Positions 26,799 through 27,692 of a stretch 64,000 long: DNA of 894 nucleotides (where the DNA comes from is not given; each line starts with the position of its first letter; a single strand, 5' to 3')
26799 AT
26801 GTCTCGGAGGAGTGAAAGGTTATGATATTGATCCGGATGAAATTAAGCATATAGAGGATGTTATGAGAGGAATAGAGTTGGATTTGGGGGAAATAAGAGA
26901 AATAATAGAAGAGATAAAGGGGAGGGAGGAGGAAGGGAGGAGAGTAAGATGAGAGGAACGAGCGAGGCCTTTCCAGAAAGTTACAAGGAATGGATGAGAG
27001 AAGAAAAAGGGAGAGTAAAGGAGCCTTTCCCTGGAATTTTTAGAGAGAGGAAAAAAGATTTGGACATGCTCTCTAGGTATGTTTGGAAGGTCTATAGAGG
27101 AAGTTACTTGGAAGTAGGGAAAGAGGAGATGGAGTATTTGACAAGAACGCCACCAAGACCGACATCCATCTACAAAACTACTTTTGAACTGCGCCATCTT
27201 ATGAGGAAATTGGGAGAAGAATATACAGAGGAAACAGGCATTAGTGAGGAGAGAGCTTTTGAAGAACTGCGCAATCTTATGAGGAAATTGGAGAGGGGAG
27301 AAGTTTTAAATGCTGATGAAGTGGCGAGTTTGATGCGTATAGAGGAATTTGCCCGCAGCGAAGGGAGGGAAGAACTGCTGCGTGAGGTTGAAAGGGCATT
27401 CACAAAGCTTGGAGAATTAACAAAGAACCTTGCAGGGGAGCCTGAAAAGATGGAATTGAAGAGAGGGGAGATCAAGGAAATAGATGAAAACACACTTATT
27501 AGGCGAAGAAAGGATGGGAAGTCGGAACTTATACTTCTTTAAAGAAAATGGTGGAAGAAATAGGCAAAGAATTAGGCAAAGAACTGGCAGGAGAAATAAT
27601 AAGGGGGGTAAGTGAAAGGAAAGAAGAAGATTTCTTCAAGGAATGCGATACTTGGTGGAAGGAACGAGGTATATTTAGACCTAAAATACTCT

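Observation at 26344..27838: Tightly packed four-gene orphan operon of small charged proteins in an AT-richer island (candidate novel system)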

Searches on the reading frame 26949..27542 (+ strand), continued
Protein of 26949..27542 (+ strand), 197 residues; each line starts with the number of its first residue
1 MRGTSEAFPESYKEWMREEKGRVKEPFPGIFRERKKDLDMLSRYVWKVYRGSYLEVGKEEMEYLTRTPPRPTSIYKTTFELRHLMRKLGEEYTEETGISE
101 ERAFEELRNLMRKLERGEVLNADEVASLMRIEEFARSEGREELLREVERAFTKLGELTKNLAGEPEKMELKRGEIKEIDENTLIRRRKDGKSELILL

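Call 84: search_protein_families(library=phrogs, proteins=[L007:2965-3480:+, L007:3480-3761:+], max_evalue=0.1)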
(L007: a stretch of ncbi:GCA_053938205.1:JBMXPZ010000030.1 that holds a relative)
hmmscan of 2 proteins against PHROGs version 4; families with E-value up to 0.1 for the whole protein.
L007:2965-3480:+ (172 aa): 0 families

L007:3480-3761:+ (94 aa): 0 families

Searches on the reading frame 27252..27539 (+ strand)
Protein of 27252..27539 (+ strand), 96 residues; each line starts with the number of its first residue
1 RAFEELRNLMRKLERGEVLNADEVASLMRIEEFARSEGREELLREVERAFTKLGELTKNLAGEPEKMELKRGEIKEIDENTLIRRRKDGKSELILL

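Call 33: find_related_loci(query=A4, collection=genome_contigs, flank=6000)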
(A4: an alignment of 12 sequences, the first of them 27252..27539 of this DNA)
Query A4 (96 aa) in genome_contigs; peptide patterns used: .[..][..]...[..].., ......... (x = any residue, [..] = any of these).
83 stretches matched a pattern; 1 encode a relative of the query (tblastn E <= 1e-3); 1 distinct loci.
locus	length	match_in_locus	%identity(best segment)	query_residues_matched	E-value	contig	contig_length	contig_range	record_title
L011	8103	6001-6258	48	1-93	2e-17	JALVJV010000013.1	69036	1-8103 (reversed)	MAG: Archaeoglobaceae archaeon isolate A1_metabat2_scaf2bin.085 A1_NODE_35_length_69036_cov_4.885704, whole genome shotg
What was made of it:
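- Tried and rejected: (5) The genome_contigs scan returned only the Archaeoglobaceae MAG (call 33).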

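Call 34: find_related_loci(query=A4, collection=viral_contigs, flank=6000)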
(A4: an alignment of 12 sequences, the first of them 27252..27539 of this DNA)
Query A4 (96 aa) in viral_contigs; peptide patterns used: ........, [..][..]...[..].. (x = any residue, [..] = any of these).
70 stretches matched a pattern, but none encodes a relative of the query by tblastn (E <= 1e-3).

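Call 37: find_related_loci(query=A4, collection=metagenome_contigs, flank=5000)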
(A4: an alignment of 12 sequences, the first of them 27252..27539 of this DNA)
Query A4 (96 aa) in metagenome_contigs; peptide patterns used: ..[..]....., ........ (x = any residue, [..] = any of these).
268 stretches matched a pattern; 18 encode a relative of the query (tblastn E <= 1e-3); 18 distinct loci.
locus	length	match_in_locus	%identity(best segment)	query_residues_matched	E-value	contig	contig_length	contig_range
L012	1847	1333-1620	94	1-96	1e-54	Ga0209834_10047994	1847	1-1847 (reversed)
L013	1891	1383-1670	94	1-96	1e-53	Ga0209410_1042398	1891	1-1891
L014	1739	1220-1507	92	1-96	2e-53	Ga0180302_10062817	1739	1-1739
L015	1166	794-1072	96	4-96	9e-54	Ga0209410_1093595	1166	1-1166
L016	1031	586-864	95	4-96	1e-53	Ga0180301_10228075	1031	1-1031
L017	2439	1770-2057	90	1-96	5e-51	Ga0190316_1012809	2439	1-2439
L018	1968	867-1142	92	5-96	7e-50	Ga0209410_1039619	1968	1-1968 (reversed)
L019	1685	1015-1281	91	1-89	3e-50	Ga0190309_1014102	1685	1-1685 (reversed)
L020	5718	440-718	92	4-96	1e-48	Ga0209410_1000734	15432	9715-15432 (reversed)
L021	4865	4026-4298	91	6-96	1e-48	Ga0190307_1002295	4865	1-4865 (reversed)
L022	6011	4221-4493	91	6-96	8e-49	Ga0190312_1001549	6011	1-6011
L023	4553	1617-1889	93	6-96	2e-48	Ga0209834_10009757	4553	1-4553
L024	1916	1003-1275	91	6-96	5e-49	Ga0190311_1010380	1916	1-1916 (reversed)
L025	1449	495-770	90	5-96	7e-49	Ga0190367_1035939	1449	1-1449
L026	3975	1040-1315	90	5-96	1e-47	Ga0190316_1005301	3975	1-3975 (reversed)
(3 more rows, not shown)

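Call 47: search_solved_structures(query=A4, max_evalue=10)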
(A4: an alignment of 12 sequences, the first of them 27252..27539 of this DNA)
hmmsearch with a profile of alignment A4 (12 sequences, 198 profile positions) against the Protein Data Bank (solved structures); distinct sequences matched with E-value up to 10: 4.
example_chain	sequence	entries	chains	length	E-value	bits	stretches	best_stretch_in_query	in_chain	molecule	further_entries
9ugr_A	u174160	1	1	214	0.002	21.5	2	13-72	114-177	Syn-F4-Link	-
2m7b_A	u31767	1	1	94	0.38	14.1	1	103-131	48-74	uncharacterized protein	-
8h7c_A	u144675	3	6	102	0.68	13.2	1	14-73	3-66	De novo ferric enterobactin esterase Syn-F4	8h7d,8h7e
3vjf_A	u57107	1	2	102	3.5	10.9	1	13-103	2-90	WA20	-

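Call 62: search_protein_representatives(alignment_id=A4)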
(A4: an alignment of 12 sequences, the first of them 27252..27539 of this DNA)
Query: 12 sequences, 198 profile positions. Proteins with E-value up to 0.001 (for the whole library): 26; up to 1e-10: 16; up to 1e-30: 7. The best 26 are listed.
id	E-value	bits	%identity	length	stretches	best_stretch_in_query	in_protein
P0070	4.6e-78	278.2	-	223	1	1-198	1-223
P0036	5.2e-74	265.0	-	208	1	1-198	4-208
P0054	5.0e-71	255.2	-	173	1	1-198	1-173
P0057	1.1e-53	198.6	-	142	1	48-198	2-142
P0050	1.8e-50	188.1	-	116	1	105-196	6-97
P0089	6.3e-50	186.4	-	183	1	6-198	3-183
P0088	8.6e-38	146.7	-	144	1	1-157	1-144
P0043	3.2e-26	109.0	-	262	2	5-152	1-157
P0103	2.9e-17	79.8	-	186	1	86-198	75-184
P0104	1.0e-15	74.7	-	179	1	17-198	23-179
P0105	3.9e-15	72.8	-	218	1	8-198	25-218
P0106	2.2e-14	70.3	-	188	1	87-198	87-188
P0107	2.1e-13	67.1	-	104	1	98-195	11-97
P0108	1.7e-12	64.2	-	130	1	105-198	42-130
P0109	3.9e-12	63.0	-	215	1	19-198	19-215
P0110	9.5e-12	61.8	-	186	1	15-198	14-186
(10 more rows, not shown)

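Call 65: search_protein_families(library=pfam, alignment_id=A6, max_evalue=0.01)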
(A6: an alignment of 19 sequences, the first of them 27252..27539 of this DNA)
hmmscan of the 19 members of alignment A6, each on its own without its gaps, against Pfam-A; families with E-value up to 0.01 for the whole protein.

A. member 1, window:27252-27539:+ (96 aa): 0 families

B. families by the number of members that match (of 19 scanned): 2 families
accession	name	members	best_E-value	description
PF21663.2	WipA_Phos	1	0.0058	WipA-like, phosphatase domain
PF16290.10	DUF4936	1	0.006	Domain of unknown function (DUF4936)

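Call 69: find_encoding_contigs(protein=P0109, flank=8000, max_places=4)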
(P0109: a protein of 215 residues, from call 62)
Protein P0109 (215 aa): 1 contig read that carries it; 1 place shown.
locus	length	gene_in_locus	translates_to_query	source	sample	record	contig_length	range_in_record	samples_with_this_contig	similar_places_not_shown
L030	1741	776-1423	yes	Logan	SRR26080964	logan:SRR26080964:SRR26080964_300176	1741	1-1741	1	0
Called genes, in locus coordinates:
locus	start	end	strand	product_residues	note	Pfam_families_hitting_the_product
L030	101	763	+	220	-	-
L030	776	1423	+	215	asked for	-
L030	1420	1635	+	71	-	-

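Call 70: find_encoding_contigs(protein=P0104, flank=8000, max_places=4)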
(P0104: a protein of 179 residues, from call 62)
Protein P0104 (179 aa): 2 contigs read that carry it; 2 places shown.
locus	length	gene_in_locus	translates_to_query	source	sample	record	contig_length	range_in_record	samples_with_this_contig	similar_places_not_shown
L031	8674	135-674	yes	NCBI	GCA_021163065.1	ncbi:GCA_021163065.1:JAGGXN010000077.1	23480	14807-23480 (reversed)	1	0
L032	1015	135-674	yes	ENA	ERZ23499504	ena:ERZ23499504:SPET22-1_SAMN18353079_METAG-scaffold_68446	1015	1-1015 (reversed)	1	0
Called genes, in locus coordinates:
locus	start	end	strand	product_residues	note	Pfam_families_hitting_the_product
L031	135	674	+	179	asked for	-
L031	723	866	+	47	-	-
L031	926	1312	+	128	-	PF01986:DUF123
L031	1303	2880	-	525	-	PF00389:2-Hacid_dh, PF02826:2-Hacid_dh_C, PF03446:NAD_binding_2 (weak), PF07991:KARI_N (weak), PF19304:PGDH_inter, PF01842:ACT, PF22629:ACT_AHAS_ss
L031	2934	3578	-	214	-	PF00149:Metallophos, PF12850:Metallophos_2, PF14582:Metallophos_3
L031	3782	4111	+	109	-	-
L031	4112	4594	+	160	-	PF03773:ArsP_1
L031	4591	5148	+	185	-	PF03773:ArsP_1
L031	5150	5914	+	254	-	PF12801:Fer4_5, PF00037:Fer4 (faint)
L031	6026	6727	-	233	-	PF01493:GXGXG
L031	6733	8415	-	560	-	PF01979:Amidohydro_1 (faint), PF07969:Amidohydro_3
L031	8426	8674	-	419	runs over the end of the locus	PF00384:Molybdopterin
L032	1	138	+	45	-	?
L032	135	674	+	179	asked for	-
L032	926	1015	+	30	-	?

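Call 80: search_protein_families(library=pfam, proteins=[L030:101-760:+, L030:776-1420:+, L030:1420-1632:+, L031:675-863:+, L031:135-671:+], max_evalue=0.5)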
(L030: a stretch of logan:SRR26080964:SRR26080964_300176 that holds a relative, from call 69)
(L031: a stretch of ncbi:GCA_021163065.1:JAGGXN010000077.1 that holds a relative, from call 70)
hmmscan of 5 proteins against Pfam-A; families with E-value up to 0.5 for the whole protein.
L030:101-760:+ (220 aa): 4 families
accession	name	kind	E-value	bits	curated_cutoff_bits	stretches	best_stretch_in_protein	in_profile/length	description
PF03221.22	HTH_Tnp_Tc5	-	0.01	16.2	22.2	1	170-201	5-39/66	Tc5 transposase DNA-binding domain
PF09177.16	STX6_10_61_N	-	0.097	13.7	29.4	0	173-215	21-62/99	Syntaxin 6/10/61, N-terminal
PF07097.16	DUF1359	-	0.12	13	25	1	50-97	8-55/104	Protein of unknown function (DUF1359)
PF14496.11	NEL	-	0.13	12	24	1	76-180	50-150/223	C-terminal novel E3 ligase, LRR-interacting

L030:776-1420:+ (215 aa): 2 families
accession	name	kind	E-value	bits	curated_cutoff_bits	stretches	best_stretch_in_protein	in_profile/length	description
PF25366.1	RUFY4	-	0.077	13.8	27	0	18-45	23-50/90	RUFY4-like domain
PF08897.16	DUF1841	-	0.16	12.5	24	1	10-38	30-58/135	Domain of unknown function (DUF1841)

L030:1420-1632:+ (71 aa): 0 families

L031:675-863:+ (63 aa): 0 families

L031:135-671:+ (179 aa): 7 families
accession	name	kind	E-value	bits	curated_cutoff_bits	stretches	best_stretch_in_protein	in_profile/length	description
PF25450.1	Rab11-FIP3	-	0.027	15.2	31.9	1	17-61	68-112/125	Rab11-FIP3-like domain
PF01166.23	TSC22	-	0.032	14.8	30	1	17-48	14-45/57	TSC-22/dip/bun family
PF01763.21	Herpes_UL6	-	0.035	13.1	27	1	7-94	354-442/562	Herpesvirus UL6 like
PF07716.20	bZIP_2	-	0.049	14.2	22.3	1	7-39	22-54/54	Basic region leucine zipper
PF15794.10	CCDC106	-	0.13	12.5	30.2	1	19-51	11-43/220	Coiled-coil domain-containing protein 106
PF23379.1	DUF7096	-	0.2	11.9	27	0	19-105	105-197/208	Domain of unknown function (DUF7096)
PF14357.11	DUF4404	-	0.38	11.9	27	1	89-144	26-81/83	Domain of unknown function (DUF4404)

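Call 88: find_encoding_contigs(protein=P0105, flank=8000, max_places=3)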
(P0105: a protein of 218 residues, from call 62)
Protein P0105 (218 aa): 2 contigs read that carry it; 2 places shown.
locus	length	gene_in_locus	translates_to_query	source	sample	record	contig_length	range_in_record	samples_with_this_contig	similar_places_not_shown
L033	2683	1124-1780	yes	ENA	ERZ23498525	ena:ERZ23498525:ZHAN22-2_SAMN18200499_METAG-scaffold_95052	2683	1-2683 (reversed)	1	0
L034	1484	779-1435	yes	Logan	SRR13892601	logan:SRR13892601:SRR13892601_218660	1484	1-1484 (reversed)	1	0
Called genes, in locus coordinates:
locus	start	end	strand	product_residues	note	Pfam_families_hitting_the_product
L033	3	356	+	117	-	?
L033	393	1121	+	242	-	-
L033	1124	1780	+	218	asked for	-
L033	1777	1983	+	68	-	-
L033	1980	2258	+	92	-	-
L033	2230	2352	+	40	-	-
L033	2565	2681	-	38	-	?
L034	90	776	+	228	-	-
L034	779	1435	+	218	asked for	-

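Call 89: find_encoding_contigs(protein=P0110, flank=8000, max_places=3)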
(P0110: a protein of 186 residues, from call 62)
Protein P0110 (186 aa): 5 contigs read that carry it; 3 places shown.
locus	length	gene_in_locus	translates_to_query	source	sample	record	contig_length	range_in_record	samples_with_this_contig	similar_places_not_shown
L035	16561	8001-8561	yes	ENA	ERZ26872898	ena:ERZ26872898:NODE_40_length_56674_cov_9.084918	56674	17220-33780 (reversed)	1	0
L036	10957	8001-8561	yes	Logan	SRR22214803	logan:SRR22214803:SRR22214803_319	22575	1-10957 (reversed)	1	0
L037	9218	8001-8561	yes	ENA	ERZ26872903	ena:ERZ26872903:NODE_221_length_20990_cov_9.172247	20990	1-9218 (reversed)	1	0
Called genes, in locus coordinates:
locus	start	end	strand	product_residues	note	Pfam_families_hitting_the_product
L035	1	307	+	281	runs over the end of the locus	PF00491:Arginase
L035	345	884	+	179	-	PF01022:HTH_5 (weak), PF01047:MarR (weak), PF01325:Fe_dep_repress (faint), PF13412:HTH_24 (weak), PF13463:HTH_27 (weak), PF01037:AsnC_trans_reg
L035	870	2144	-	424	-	PF00303:Thymidylat_synt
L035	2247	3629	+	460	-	PF02310:B12-binding, PF04055:Radical_SAM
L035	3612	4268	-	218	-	PF02593:DUF166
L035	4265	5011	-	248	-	PF00142:Fer4_NifH (weak), PF01656:CbiA, PF02374:ArsA_ATPase (weak), PF10609:ParA, PF13614:AAA_31, PF20720:nSTAND3 (weak)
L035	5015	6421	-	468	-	PF19864:Radical_SAM_N2, PF04055:Radical_SAM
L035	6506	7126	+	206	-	PF02036:SCP2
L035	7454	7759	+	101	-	-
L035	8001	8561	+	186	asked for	-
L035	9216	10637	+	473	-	PF00587:tRNA-synt_2b, PF03129:HGTP_anticodon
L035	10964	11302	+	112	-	PF02675:AdoMet_dc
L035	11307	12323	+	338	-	PF01861:BpsA_C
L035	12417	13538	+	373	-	PF13173:AAA_14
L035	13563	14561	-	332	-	PF12679:ABC2_membrane_2 (weak), PF12698:ABC2_membrane_3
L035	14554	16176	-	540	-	-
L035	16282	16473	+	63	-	PF10133:CooT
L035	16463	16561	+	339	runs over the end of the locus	PF00044:Gp_dh_N (weak), PF01113:DapB_N (weak), PF02800:Gp_dh_C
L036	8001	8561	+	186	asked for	-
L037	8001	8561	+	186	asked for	-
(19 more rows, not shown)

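Call 90: find_encoding_contigs(protein=P0103, flank=8000, max_places=3)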
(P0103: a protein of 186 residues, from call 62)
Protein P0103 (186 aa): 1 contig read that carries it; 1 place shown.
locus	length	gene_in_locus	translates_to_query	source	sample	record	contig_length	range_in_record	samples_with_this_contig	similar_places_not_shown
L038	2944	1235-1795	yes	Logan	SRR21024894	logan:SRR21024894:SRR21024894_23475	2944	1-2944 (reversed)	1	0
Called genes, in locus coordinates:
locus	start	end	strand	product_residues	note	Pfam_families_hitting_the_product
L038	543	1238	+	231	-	-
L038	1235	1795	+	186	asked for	-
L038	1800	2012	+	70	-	-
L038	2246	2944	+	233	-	?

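Call 93: search_protein_families(library=pfam, proteins=[L038:543-1235:+, L038:2246-2944:+, L033:1980-2255:+, L033:3-356:+, L035:7454-7756:+], max_evalue=0.01)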
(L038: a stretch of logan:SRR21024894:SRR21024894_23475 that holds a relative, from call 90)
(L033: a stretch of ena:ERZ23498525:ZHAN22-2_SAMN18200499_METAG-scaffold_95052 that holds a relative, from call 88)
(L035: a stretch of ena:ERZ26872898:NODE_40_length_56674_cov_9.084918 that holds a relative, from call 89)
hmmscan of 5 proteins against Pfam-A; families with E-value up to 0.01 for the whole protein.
L038:543-1235:+ (231 aa): 0 families

L038:2246-2944:+ (233 aa): 0 families

L033:1980-2255:+ (92 aa): 0 families

L033:3-356:+ (117 aa): 2 families
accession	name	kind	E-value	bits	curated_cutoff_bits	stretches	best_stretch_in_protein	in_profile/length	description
PF01472.26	PUA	-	2.4e-14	53.5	24.8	1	58-113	15-73/74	PUA domain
PF14810.12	TGT_C2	-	0.00019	22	25.3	1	15-46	39-70/72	Patch-forming domain C2 of tRNA-guanine transglycosylase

L035:7454-7756:+ (101 aa): 0 families
